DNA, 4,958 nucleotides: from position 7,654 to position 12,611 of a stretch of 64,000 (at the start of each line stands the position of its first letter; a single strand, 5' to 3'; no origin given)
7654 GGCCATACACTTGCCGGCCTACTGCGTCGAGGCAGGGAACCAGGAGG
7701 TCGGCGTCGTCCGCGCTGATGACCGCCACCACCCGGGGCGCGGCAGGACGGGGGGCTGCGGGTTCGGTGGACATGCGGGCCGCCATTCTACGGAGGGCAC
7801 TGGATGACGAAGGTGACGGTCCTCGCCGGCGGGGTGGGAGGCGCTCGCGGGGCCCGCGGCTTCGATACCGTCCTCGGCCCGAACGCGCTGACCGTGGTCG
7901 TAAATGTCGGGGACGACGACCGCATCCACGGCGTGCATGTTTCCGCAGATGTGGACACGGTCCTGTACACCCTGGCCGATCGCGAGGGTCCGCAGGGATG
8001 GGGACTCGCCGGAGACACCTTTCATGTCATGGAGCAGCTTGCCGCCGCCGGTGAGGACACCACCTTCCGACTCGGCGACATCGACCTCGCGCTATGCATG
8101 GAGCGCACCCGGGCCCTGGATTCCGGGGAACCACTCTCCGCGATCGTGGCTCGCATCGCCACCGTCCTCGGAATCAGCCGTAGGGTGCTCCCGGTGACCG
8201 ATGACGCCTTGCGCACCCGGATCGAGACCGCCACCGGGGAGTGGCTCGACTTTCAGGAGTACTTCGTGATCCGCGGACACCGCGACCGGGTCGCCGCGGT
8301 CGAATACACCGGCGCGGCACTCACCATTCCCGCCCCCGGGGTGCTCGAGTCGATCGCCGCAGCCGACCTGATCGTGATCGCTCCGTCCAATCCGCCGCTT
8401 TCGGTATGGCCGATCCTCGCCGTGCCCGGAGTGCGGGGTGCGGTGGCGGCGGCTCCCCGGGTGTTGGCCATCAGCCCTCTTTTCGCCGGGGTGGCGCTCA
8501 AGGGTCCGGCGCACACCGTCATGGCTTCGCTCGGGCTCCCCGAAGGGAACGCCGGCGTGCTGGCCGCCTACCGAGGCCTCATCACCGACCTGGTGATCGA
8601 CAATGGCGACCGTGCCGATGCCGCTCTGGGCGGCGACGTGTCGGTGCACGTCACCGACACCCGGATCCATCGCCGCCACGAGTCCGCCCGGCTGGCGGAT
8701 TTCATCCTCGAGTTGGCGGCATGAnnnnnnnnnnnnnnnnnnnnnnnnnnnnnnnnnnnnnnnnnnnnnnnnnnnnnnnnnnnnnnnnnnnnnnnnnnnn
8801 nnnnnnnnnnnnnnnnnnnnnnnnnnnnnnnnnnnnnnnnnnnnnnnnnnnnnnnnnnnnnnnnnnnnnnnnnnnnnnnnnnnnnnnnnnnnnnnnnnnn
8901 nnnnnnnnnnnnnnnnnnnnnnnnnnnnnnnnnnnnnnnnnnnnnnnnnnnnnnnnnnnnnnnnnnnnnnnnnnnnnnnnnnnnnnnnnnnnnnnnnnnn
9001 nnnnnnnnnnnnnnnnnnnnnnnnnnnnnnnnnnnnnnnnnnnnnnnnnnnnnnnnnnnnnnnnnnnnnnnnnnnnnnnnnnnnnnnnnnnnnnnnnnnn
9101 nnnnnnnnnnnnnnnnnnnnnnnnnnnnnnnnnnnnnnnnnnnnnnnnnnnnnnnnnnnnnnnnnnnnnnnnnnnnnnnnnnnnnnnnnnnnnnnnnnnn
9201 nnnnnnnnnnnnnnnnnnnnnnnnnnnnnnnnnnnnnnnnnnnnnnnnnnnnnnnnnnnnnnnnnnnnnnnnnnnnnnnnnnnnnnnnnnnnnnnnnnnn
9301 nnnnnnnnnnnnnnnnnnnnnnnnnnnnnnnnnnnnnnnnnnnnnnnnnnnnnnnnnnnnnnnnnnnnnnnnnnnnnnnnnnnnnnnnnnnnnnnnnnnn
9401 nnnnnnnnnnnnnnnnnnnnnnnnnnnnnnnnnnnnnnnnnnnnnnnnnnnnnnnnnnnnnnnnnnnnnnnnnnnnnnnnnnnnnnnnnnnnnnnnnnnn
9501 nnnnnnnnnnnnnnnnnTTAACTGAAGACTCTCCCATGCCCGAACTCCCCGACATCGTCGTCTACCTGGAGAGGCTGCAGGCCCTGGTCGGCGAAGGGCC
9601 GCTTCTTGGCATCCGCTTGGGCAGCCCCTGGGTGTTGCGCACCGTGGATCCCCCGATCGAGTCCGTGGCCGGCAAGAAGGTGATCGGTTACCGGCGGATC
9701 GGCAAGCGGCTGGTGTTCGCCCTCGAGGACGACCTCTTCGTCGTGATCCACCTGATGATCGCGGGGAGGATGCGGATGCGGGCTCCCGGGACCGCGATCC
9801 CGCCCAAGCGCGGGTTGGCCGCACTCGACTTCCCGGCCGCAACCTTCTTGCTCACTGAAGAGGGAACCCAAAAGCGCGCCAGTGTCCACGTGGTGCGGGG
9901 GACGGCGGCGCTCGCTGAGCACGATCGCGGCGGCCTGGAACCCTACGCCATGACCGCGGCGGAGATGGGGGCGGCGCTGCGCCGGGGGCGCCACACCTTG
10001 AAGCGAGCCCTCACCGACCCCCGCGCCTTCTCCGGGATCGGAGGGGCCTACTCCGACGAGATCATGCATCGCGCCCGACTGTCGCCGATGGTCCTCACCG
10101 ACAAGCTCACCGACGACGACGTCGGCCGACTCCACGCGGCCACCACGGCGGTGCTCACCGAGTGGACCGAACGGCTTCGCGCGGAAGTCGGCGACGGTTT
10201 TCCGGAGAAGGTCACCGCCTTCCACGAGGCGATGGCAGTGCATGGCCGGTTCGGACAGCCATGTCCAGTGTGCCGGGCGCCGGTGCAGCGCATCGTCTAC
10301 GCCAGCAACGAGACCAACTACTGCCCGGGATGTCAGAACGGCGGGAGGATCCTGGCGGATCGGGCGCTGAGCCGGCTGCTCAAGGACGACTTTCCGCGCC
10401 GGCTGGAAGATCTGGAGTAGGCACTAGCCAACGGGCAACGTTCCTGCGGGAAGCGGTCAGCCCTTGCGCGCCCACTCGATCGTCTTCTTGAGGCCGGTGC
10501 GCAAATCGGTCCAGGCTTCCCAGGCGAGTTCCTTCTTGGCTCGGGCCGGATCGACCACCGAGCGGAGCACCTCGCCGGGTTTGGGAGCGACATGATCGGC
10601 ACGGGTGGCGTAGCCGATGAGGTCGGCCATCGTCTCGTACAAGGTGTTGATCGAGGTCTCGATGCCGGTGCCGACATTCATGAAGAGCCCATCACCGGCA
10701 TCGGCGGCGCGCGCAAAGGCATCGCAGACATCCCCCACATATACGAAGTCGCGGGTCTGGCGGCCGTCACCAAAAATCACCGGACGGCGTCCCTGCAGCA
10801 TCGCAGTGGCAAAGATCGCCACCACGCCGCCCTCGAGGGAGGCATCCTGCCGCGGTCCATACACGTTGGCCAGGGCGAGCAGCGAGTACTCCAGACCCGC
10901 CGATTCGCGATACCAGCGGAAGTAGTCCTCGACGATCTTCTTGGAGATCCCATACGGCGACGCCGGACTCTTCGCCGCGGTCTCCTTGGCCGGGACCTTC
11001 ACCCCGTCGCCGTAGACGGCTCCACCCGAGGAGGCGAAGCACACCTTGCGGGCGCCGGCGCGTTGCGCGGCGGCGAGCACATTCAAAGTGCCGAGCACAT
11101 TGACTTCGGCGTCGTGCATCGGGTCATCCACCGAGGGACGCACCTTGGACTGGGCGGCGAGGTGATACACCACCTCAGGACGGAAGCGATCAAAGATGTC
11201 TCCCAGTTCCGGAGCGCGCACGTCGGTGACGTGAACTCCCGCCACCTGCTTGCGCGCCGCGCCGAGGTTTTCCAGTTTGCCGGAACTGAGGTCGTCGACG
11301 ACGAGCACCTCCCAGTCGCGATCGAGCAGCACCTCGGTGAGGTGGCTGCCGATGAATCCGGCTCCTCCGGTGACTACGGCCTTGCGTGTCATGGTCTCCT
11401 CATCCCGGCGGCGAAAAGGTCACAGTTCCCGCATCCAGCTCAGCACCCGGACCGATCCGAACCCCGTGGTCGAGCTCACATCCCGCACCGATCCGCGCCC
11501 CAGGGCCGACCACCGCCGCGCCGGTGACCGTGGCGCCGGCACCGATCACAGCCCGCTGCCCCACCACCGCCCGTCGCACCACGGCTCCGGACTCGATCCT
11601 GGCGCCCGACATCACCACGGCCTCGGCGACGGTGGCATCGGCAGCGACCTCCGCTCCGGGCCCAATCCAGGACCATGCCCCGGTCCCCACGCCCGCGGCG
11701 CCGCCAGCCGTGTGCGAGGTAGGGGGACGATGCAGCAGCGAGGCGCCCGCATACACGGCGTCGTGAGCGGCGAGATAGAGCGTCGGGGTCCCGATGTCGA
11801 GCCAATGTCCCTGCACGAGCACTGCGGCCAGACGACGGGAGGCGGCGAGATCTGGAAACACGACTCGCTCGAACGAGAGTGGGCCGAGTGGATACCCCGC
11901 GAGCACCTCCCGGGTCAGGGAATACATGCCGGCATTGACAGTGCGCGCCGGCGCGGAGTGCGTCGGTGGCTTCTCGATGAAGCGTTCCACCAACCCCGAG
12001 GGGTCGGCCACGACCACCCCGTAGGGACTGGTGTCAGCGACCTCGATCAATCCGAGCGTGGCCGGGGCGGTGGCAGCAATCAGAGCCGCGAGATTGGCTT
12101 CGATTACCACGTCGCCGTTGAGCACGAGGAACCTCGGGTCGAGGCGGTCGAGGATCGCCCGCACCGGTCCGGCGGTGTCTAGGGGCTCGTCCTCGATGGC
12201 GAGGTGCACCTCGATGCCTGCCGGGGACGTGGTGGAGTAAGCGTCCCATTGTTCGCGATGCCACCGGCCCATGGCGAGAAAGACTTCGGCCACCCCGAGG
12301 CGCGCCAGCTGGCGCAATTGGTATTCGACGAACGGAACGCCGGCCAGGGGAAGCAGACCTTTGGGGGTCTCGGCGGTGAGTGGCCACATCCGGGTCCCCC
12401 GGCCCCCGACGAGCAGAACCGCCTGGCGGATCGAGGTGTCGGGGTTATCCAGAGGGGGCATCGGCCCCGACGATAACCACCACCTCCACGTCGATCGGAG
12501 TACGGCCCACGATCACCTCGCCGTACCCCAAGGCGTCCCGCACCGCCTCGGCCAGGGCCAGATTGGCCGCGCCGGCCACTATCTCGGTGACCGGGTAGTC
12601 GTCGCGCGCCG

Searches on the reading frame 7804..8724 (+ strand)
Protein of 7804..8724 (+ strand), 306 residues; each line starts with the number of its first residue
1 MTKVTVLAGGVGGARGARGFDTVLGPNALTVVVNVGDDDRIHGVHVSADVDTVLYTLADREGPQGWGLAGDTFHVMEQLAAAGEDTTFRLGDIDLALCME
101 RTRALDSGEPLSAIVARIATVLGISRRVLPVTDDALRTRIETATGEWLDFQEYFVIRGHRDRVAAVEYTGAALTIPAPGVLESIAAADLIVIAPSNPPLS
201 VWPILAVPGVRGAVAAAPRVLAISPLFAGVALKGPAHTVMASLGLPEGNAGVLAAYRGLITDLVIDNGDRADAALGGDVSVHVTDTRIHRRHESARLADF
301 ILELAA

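Call 41: search_protein_families(library=pfam, proteins=[window:7804-8724:+], max_evalue=0.0001)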
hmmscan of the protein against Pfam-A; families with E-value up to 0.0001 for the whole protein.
window:7804-8724:+ (306 aa): 1 family
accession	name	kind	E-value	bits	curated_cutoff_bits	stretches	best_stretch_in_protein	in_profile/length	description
PF01933.23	CofD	-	2.2e-42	145.7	30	1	4-272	1-256/290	2-phospho-L-lactate transferase CofD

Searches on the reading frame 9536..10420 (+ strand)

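Call 41: search_protein_families(library=pfam, proteins=[window:9536-10420:+], max_evalue=0.0001)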
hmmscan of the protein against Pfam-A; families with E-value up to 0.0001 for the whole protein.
window:9536-10420:+ (294 aa): 3 families
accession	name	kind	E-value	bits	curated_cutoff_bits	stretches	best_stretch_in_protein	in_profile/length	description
PF01149.29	Fapy_DNA_glyco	-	6.4e-11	43.4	25.5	1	1-84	1-85/117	Formamidopyrimidine-DNA glycosylase N-terminal domain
PF06831.19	H2TH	-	8.3e-11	42.2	34.7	1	139-209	10-80/93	Formamidopyrimidine-DNA glycosylase H2TH domain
PF06827.20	zf-FPG_IleRS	-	1.9e-06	28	21.3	1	240-268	1-29/30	Zinc finger found in FPG and IleRS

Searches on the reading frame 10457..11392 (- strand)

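Call 41: search_protein_families(library=pfam, proteins=[window:10457-11392:-], max_evalue=0.0001)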
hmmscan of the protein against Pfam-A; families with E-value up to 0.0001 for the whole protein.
window:10457-11392:- (311 aa): 7 families
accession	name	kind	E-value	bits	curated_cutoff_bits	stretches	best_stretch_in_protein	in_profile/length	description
PF16363.11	GDP_Man_Dehyd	-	4.6e-58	197.7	27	1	7-304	2-332/332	GDP-mannose 4,6 dehydratase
PF01370.27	Epimerase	-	8.1e-57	192.8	20.9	1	6-241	2-240/240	NAD dependent epimerase/dehydratase family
PF01073.25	3Beta_HSD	-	3.9e-19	69.2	22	1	6-230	1-229/280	3-beta hydroxysteroid dehydrogenase/isomerase family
PF02719.21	Polysacc_synt_2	-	5.4e-18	65.6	20.2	1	6-267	2-255/293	Polysaccharide biosynthesis protein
PF04321.23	RmlD_sub_bind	-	8.6e-12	45.2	27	1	5-179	3-153/287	RmlD substrate binding domain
PF07993.18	NAD_binding_4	-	2e-09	37.4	20.1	1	73-223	90-255/258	Male sterility protein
PF13460.12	NAD_binding_10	-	9e-06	26.1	27.2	1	9-173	1-142/184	NAD(P)H-binding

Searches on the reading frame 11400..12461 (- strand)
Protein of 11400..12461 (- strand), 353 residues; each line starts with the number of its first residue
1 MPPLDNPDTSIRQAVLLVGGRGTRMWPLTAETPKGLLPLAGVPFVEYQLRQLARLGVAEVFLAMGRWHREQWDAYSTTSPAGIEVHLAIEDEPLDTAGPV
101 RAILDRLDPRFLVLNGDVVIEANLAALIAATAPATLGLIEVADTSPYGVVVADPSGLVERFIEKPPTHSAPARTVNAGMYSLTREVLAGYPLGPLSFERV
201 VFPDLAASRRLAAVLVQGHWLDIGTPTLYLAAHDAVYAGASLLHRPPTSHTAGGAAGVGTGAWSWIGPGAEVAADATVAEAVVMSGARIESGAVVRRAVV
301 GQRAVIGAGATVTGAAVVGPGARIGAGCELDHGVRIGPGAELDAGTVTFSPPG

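Call 41: search_protein_families(library=pfam, proteins=[window:11400-12461:-], max_evalue=0.0001)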
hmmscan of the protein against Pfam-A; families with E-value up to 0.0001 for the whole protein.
window:11400-12461:- (353 aa): 5 families
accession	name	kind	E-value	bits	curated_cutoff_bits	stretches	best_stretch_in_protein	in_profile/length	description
PF00483.29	NTP_transferase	-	6.8e-35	121.3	21.2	1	14-235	2-241/245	Nucleotidyl transferase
PF00132.30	Hexapep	-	6.7e-12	45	27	1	316-347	2-33/36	Bacterial transferase hexapeptide (six repeats)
PF12804.13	NTP_transf_3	-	5.2e-11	43.4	27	1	14-131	1-111/160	MobA-like NTP transferase domain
PF25084.1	LbH_EIF2B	-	6.5e-08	33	54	1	264-329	39-104/105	EIF2B subunit epsilon LbH domain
PF24894.1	Hexapep_GlmU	-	1.6e-06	28.6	23.3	1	264-314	19-68/104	GlmU-like, C-terminal hexapeptide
